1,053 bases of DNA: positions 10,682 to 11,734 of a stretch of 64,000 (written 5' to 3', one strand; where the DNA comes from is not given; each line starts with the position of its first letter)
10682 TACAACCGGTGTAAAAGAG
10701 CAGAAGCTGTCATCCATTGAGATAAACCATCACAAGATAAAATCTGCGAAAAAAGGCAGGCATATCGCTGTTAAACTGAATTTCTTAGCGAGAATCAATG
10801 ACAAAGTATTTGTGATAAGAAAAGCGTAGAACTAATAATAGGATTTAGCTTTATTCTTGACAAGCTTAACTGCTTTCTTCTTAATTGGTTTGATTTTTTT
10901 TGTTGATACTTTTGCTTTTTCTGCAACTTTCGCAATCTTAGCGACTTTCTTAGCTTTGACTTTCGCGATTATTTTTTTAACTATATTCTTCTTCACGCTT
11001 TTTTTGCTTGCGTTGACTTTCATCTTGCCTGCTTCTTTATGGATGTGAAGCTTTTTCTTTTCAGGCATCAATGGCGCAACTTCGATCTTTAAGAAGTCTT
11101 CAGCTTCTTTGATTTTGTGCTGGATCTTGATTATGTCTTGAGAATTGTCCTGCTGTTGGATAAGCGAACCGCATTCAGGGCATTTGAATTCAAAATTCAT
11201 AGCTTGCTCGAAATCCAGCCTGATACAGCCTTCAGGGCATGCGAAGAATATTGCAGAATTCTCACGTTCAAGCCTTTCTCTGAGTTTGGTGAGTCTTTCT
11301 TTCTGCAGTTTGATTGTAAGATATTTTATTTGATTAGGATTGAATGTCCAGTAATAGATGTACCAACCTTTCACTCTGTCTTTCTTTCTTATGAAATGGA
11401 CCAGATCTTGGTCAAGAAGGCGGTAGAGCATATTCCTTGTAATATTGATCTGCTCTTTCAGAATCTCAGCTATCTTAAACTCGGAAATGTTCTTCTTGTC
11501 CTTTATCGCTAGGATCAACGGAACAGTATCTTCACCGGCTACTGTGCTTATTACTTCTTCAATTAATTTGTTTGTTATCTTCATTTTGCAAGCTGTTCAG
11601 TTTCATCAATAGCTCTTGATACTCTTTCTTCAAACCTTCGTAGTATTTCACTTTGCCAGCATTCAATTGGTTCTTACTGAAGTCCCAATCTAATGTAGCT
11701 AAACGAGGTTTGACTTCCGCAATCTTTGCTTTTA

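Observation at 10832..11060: TFE-alpha with a histone-H1-like Lys/Ala-rich C-terminal tail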

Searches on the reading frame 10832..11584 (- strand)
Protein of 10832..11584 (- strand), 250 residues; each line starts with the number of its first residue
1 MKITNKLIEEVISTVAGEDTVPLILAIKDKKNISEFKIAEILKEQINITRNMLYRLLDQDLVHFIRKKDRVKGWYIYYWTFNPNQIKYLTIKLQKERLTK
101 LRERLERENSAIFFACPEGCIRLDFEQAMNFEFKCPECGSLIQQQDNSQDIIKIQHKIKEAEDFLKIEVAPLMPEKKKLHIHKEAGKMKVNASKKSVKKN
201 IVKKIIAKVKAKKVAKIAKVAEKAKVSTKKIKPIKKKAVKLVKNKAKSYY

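Call 3: search_protein_families(library=pfam, proteins=[window:10832-11584:-], max_evalue=1)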
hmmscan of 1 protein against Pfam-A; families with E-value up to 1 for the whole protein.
window:10832-11584:- (250 aa): 8 families
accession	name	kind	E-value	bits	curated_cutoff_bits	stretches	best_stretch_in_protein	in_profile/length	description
PF02002.24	TFIIE_alpha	-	3.9e-14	52.8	22.9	1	6-109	1-104/105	TFIIE alpha subunit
PF08271.17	Zn_Ribbon_TF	-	0.0029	17.6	29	1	115-153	2-40/43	TFIIB zinc-binding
PF13248.11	Zn_ribbon_3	-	0.016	15.1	27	1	132-147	2-17/26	zinc-ribbon domain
PF02863.23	Arg_repressor_C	-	0.039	14.2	25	1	8-26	36-54/68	Arginine repressor, C-terminal domain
PF14690.11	Zn_ribbon_ISL3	-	0.053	14.4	25.5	1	134-156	4-25/47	zinc-finger of transposase IS204/IS1001/IS1096/IS1165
PF07754.17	HVO_2753_ZBP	-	0.085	13.1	33.2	1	131-140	15-24/46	Small zinc finger protein HVO_2753-like, Zn-binding pocket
PF03119.21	DNA_ligase_ZBD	-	0.14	12.5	25.8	1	134-146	1-13/27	NAD-dependent DNA ligase C4 zinc finger domain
PF24441.1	DUF7560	-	0.45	10.7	27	1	130-140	3-13/44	Family of unknown function (DUF7560)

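Call 4: search_protein_families(library=ncbifam, proteins=[window:10832-11584:-], max_evalue=1)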
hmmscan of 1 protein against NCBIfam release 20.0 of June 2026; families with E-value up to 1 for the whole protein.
window:10832-11584:- (250 aa): 8 families
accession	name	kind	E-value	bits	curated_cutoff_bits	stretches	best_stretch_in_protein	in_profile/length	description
NF004910.0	PRK06266.1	equivalog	5.6e-42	143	180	1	5-168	14-179/185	transcription initiation factor E subunit alpha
TIGR00373.1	TIGR00373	equivalog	1e-39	135.6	149.5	1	6-166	2-162/162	transcription factor E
NF002572.0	PRK02224.1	equivalog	0.013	13.8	1087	1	95-238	414-553/888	DNA double-strand break repair ATPase Rad50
NF041591.1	CxxC_VVA0879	subfamily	0.035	14.1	37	1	125-150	14-39/101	VVA0879 family protein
NF011492.0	PRK14900.1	equivalog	0.036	11.9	1783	1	168-241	965-1032/1044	valine--tRNA ligase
NF002880.0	PRK03341.1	equivalog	0.051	13.2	200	0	7-24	132-149/170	arginine repressor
NF011481.0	PRK14890.1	equivalog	0.096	12.7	61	1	130-142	25-38/61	putative Zn-ribbon RNA-binding protein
NF041909.1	HVO_2753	equivalog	0.31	10.9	80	1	131-144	25-38/59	HVO_2753 family zinc finger protein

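Call 5: search_solved_structures(query=window:10832-11584:-, max_evalue=1, show_alignments=2)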
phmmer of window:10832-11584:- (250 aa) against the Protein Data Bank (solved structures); distinct sequences matched with E-value up to 1: 9.
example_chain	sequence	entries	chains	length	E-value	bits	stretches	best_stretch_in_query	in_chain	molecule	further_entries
6kf4_G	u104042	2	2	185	3.1e-30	108.6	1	4-178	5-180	Transcription factor E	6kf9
6pln_A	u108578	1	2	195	4.1e-26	95.1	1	8-184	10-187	Transcription factor E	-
6xjf_A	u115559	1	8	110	2.3e-11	46.8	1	10-108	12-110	Transcription factor E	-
1q1h_A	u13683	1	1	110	7.4e-10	41.9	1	11-108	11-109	Transcription Factor E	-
1mey_C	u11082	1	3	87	0.048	16.4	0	132-149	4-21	CONSENSUS ZINC FINGER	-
1mzb_A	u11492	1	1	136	0.32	13.7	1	29-68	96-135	ferric uptake regulation protein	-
6h1c_A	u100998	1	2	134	0.38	13.4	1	29-68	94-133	Ferric uptake regulation protein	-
2i13_A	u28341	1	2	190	0.54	12.9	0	132-148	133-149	Aart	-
4bts_AF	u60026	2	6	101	0.78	12.4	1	99-166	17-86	EIF1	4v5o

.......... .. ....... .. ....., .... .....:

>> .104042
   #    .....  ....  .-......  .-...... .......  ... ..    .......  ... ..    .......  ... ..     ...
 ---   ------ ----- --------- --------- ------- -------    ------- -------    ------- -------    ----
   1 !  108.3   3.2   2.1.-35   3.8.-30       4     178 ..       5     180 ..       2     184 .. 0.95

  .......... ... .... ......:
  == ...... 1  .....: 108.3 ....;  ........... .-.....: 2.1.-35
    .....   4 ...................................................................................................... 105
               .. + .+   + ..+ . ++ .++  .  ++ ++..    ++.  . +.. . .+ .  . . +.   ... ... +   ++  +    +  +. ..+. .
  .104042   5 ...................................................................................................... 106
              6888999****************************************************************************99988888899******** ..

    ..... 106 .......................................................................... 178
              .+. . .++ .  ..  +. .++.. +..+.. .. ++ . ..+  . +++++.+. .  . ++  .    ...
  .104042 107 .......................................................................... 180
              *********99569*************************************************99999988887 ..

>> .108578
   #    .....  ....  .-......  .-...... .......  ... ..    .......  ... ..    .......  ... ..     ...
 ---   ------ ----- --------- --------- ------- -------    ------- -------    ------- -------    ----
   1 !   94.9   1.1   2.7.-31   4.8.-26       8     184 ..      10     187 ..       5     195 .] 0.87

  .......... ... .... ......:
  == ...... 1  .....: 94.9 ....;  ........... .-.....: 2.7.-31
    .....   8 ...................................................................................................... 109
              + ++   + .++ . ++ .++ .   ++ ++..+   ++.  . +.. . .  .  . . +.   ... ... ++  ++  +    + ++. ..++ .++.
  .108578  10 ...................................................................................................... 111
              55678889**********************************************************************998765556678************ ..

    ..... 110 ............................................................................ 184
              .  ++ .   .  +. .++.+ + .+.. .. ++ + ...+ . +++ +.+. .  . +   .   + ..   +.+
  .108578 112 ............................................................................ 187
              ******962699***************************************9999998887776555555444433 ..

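Call 6: find_homologous_proteins(query=window:10832-11584:-, max_evalue=0.001)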
Query window:10832-11584:- (250 aa): 1471 proteins with E <= 0.001 among 3231 candidates; the best 120 are listed.
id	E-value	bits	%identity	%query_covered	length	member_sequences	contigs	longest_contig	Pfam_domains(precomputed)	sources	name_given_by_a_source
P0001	4.6e-149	512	98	100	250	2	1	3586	PF02002.24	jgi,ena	-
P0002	4.9e-109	381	85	80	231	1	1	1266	PF02002.24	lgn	-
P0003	3.5e-99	349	75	92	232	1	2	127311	PF02002.24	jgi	jgi:transcription initiation factor TFIIE subunit alpha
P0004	1.6e-87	311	78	69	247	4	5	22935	PF02002.24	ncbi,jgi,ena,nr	ncbi:hypothetical protein J4418_01825 [Candidatus Woesearchaeota archaeon]|nr:hypothetical protein [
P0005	2.4e-87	310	79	69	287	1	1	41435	PF02002.24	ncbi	-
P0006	1.2e-85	305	63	100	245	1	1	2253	PF02002.24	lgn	-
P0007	9.9e-85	302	66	84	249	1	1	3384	PF02002.24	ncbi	-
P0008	2.0e-82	294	75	70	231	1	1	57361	PF02002.24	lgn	-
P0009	6.0e-68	247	57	81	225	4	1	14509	PF02002.24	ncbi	-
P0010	4.5e-67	244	55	79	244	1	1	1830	PF02002.24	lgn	-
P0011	7.7e-66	240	60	69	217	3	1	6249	PF02002.24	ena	-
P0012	9.4e-66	240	63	66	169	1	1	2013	PF02002.24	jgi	jgi:transcription initiation factor TFIIE subunit alpha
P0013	4.2e-65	237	62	66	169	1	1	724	PF02002.24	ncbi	-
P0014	4.3e-65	237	64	66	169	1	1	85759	PF02002.24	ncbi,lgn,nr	ncbi:transcription factor [Candidatus Woesearchaeota archaeon]|nr:transcription factor [Candidatus W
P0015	5.3e-65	237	66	60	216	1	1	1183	PF02002.24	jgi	-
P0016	7.0e-65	237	64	66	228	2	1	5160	PF02002.24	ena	-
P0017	8.5e-65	236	64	65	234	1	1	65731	PF02002.24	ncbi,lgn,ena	-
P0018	9.5e-65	236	63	59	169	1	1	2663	PF02002.24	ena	-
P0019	9.8e-65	236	62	66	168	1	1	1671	PF02002.24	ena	-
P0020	1.2e-64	236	58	70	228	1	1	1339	PF02002.24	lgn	-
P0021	1.6e-64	236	58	70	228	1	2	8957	PF02002.24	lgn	-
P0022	3.1e-64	235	61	66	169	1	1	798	PF02002.24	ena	-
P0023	4.1e-64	234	61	66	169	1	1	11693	PF02002.24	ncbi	-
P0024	8.1e-64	233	68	60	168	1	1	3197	PF02002.24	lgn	-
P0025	1.0e-63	233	63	60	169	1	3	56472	PF02002.24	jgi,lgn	-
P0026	1.0e-63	233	64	59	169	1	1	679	PF02002.24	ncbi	-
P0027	1.1e-63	233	62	67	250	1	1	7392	PF02002.24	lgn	-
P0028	1.5e-63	232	66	59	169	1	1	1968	PF02002.24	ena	-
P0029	2.0e-63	232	61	66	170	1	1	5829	PF02002.24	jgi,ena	-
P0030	2.5e-63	232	-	-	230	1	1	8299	PF02002.24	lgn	-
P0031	2.6e-63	232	64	66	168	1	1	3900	PF02002.24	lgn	-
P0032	3.4e-63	231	62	66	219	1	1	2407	PF02002.24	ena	-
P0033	5.8e-63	230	60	66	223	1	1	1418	PF02002.24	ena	-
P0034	6.8e-63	230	39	96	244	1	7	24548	PF02002.24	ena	-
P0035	8.9e-63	230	52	92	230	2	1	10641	PF02002.24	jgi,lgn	-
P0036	9.7e-63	230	67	59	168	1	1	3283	PF02002.24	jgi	jgi:transcription initiation factor TFIIE subunit alpha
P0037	1.0e-62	230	66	59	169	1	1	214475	PF02002.24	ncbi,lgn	-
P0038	1.5e-62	229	66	60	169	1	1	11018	PF02002.24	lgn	-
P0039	1.7e-62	229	59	67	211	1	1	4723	PF02002.24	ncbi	-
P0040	1.8e-62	229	61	62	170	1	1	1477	PF02002.24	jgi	jgi:transcription initiation factor TFIIE subunit alpha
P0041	2.6e-62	228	64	66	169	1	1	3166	PF02002.24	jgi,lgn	-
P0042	2.8e-62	228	60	67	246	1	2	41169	PF02002.24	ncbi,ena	-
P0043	3.2e-62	228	62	59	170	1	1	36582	PF02002.24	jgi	-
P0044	4.3e-62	228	65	59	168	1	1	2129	PF02002.24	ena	-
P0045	4.7e-62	227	60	67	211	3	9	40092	PF02002.24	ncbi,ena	-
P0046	4.7e-62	227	59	66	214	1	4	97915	PF02002.24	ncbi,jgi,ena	-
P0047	4.8e-62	227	63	60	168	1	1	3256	PF02002.24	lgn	-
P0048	4.8e-62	227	64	59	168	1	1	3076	PF02002.24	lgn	-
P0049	5.3e-62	227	63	59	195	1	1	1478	PF02002.24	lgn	-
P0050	5.4e-62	227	59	67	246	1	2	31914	PF02002.24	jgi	-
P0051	6.1e-62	227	60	66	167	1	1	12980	PF02002.24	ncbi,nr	ncbi:hypothetical protein D6764_02095 [Candidatus Woesearchaeota archaeon]|nr:MAG: hypothetical prot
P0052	6.7e-62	227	62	67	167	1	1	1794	PF02002.24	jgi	jgi:transcription initiation factor TFIIE subunit alpha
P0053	7.2e-62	227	61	65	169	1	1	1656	PF02002.24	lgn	-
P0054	1.1e-61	226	59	65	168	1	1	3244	PF02002.24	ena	-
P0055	1.2e-61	226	63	59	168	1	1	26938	PF02002.24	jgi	-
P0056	1.5e-61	226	60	66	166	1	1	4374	PF02002.24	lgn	-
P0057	1.5e-61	226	52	72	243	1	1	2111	PF02002.24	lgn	-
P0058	1.7e-61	226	68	59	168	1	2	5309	PF02002.24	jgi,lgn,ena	-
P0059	2.0e-61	225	62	64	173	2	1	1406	PF02002.24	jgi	jgi:transcription initiation factor TFIIE subunit alpha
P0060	2.1e-61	225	61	66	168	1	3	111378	PF02002.24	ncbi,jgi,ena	-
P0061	2.4e-61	225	58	66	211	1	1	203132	PF02002.24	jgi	jgi:transcription initiation factor TFIIE subunit alpha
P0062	2.7e-61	225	64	60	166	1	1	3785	PF02002.24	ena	-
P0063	2.9e-61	225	57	67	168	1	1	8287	PF02002.24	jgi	-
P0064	3.2e-61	225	63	59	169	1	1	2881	PF02002.24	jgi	-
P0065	4.3e-61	224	62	62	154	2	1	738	PF02002.24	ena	-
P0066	4.4e-61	224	62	65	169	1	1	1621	PF02002.24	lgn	-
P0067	4.4e-61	224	65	58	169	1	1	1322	PF02002.24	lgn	-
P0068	4.6e-61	224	65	59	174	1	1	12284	PF02002.24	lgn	-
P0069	4.8e-61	224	62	60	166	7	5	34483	PF02002.24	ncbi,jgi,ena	-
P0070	4.9e-61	224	60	66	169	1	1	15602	PF02002.24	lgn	-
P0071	5.3e-61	224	60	63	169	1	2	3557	PF02002.24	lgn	-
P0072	5.7e-61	224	64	65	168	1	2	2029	PF02002.24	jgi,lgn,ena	-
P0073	5.8e-61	224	63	60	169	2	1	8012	PF02002.24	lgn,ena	-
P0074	6.2e-61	224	62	66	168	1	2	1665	PF02002.24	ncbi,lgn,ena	-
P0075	6.4e-61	224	61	66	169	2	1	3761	PF02002.24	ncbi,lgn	-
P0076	7.0e-61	224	61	65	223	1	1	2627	PF02002.24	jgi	-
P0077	9.1e-61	223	60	66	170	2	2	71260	PF02002.24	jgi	-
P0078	9.1e-61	223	63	60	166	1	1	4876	PF02002.24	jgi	-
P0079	9.7e-61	223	65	59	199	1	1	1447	PF02002.24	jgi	jgi:transcription initiation factor TFIIE subunit alpha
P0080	1.0e-60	223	60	66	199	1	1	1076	PF02002.24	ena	-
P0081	1.2e-60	223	62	60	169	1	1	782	PF02002.24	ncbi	-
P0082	1.2e-60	223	60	66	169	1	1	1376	PF02002.24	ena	-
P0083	1.2e-60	223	59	66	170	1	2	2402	PF02002.24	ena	-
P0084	1.4e-60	223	63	63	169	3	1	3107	PF02002.24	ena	-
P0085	1.4e-60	223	58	66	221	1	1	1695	PF02002.24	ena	-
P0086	1.4e-60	223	65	59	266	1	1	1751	PF02002.24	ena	-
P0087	1.5e-60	223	63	60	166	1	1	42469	PF02002.24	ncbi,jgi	-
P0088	1.5e-60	223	65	59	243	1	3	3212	PF02002.24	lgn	-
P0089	1.5e-60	223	62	60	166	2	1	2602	PF02002.24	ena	-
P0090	1.6e-60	222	59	62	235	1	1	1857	PF02002.24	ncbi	-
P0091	1.7e-60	222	61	66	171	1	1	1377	PF02002.24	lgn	-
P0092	1.7e-60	222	61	66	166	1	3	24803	PF02002.24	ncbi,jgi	-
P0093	1.8e-60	222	61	66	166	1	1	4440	PF02002.24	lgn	-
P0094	1.9e-60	222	60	66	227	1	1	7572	PF02002.24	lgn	-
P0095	1.9e-60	222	64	65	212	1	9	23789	PF02002.24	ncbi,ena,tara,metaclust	tara:strand:- start:2682 stop:3320 length:639 start_codon:yes stop_codon:yes gene_type:complete|meta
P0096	2.0e-60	222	62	66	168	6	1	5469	PF02002.24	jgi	-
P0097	2.0e-60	222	61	65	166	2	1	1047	PF02002.24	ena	-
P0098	2.2e-60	222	60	65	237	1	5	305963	PF02002.24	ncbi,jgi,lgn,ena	-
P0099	2.4e-60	222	60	66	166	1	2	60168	PF02002.24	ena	-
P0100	2.5e-60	222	60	65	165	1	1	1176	PF02002.24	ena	-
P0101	2.5e-60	222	58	65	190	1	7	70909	PF02002.24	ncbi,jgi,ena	-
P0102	2.5e-60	222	59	66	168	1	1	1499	PF02002.24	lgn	-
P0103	2.6e-60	222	60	66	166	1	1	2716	PF02002.24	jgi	jgi:transcription initiation factor TFIIE subunit alpha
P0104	2.7e-60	222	58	65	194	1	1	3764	PF02002.24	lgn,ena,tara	tara:strand:- start:1011 stop:1595 length:585 start_codon:yes stop_codon:yes gene_type:complete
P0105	2.9e-60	222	60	64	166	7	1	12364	PF02002.24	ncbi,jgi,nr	ncbi:hypothetical protein KY349_00570 [Candidatus Woesearchaeota archaeon]|jgi:transcription initiat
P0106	3.1e-60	222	59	59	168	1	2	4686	PF02002.24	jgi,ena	-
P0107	3.2e-60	221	58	66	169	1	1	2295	PF02002.24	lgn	-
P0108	3.2e-60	221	60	63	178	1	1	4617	PF02002.24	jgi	jgi:transcription initiation factor TFIIE subunit alpha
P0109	3.2e-60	221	64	59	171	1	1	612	PF02002.24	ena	-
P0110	3.8e-60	221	47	93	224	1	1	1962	PF02002.24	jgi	-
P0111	4.6e-60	221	60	65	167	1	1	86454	PF02002.24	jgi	jgi:transcription initiation factor TFIIE subunit alpha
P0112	5.6e-60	221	58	70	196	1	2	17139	PF02002.24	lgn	-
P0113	5.8e-60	221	65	59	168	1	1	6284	PF02002.24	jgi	-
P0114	6.4e-60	220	58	63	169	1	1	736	PF02002.24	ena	-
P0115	6.7e-60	220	62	66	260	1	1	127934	PF02002.24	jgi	-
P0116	7.2e-60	220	59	65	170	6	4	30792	PF02002.24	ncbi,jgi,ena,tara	jgi:transcription initiation factor TFIIE subunit alpha|tara:strand:- start:65 stop:577 length:513 s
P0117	7.2e-60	220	62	63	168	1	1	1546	PF02002.24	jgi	jgi:transcription initiation factor TFIIE subunit alpha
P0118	8.3e-60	220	63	59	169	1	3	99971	PF02002.24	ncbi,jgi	-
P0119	8.3e-60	220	60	66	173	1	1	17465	PF02002.24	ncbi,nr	ncbi:hypothetical protein KY345_01630 [Candidatus Woesearchaeota archaeon]|nr:hypothetical protein [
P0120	8.4e-60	220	61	64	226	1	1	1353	PF02002.24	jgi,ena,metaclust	metaclust:\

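Call 22: find_related_loci(query=A1, collection=genome_contigs, flank=3000)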
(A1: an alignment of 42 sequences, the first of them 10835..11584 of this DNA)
Query A1 (250 aa) in genome_contigs; peptide patterns used: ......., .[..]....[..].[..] (x = any residue, [..] = any of these).
599 stretches matched a pattern (row limit reached: there are more); 574 encode a relative of the query (tblastn E <= 1e-3); the best 80 are kept; 80 distinct loci.
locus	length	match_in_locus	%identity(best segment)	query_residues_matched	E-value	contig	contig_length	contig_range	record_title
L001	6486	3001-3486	64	1-162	5e-73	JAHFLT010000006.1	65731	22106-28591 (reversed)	MAG: Candidatus Woesearchaeota archaeon isolate nzgw44 NODE_217_length_65732_cov_4.289403, whole genome shotgun sequence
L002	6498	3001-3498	62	1-166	2e-69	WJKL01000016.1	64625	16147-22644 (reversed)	MAG: Candidatus Woesearchaeota archaeon isolate Bin_187 k141_511551, whole genome shotgun sequence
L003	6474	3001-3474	63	1-158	3e-69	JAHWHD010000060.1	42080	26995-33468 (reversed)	MAG: Candidatus Woesearchaeota archaeon isolate FT1_799 k127_29614471, whole genome shotgun sequence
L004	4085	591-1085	61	1-165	3e-68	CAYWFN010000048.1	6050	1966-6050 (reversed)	MAG TPA_asm: uncultured Methanosarcinales archaeon isolate SRP077602_co6_365 genome assembly, contig: NODE_19189_length_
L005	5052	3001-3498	60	1-166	4e-68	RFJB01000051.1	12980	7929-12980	MAG: Candidatus Woesearchaeota archaeon isolate J091 k99_469841, whole genome shotgun sequence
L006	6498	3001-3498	61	1-166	1e-67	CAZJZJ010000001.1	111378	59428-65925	MAG TPA_asm: uncultured Methanosarcinales archaeon isolate SRP077602_co6_417 genome assembly, contig: NODE_195_length_11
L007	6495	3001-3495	59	1-165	2e-67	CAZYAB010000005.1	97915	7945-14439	MAG TPA_asm: uncultured Methanosarcinales archaeon isolate SRP077602_co2_46 genome assembly, contig: NODE_276_length_979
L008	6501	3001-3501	60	1-167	4e-67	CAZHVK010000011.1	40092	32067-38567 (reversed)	MAG TPA_asm: uncultured Methanosarcinales archaeon isolate binchicken_co330_8 genome assembly, contig: NODE_1021_length_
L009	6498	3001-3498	64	1-166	1e-66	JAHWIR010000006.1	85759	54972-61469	MAG: Candidatus Woesearchaeota archaeon isolate YT2_768 k127_14269681, whole genome shotgun sequence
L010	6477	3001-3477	60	1-159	8e-67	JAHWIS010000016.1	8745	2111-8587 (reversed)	MAG: Candidatus Woesearchaeota archaeon isolate YT3_319 k127_8338927, whole genome shotgun sequence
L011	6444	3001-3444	66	1-148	2e-66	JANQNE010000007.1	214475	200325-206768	MAG: Candidatus Nanoarchaeia archaeon isolate PL23a_bin.30 k99_2882384, whole genome shotgun sequence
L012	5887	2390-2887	61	1-166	2e-66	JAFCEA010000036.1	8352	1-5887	Candidatus Woesearchaeota archaeon isolate Meg22_1012_Bin_199 Meg22_1012_Bin_199_scaffold_44758, whole genome shotgun se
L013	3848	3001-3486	59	1-162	3e-66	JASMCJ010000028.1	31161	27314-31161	MAG: Candidatus Woesearchaeota archaeon isolate ETNP3_MAG_14 c_000000684974, whole genome shotgun sequence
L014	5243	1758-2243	63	1-162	3e-66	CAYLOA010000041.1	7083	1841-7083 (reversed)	MAG TPA_asm: uncultured Methanosarcinales archaeon isolate binchicken_co48_37 genome assembly, contig: NODE_17646_length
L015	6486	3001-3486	60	1-162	8e-66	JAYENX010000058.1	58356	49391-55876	MAG: Nanoarchaeota archaeon isolate MAG044 MAG044_58, whole genome shotgun sequence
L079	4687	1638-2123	57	1-162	3e-60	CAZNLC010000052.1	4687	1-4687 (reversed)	MAG TPA_asm: uncultured Methanosarcinales archaeon isolate binchicken_co256_30 genome assembly, contig: NODE_59341_lengt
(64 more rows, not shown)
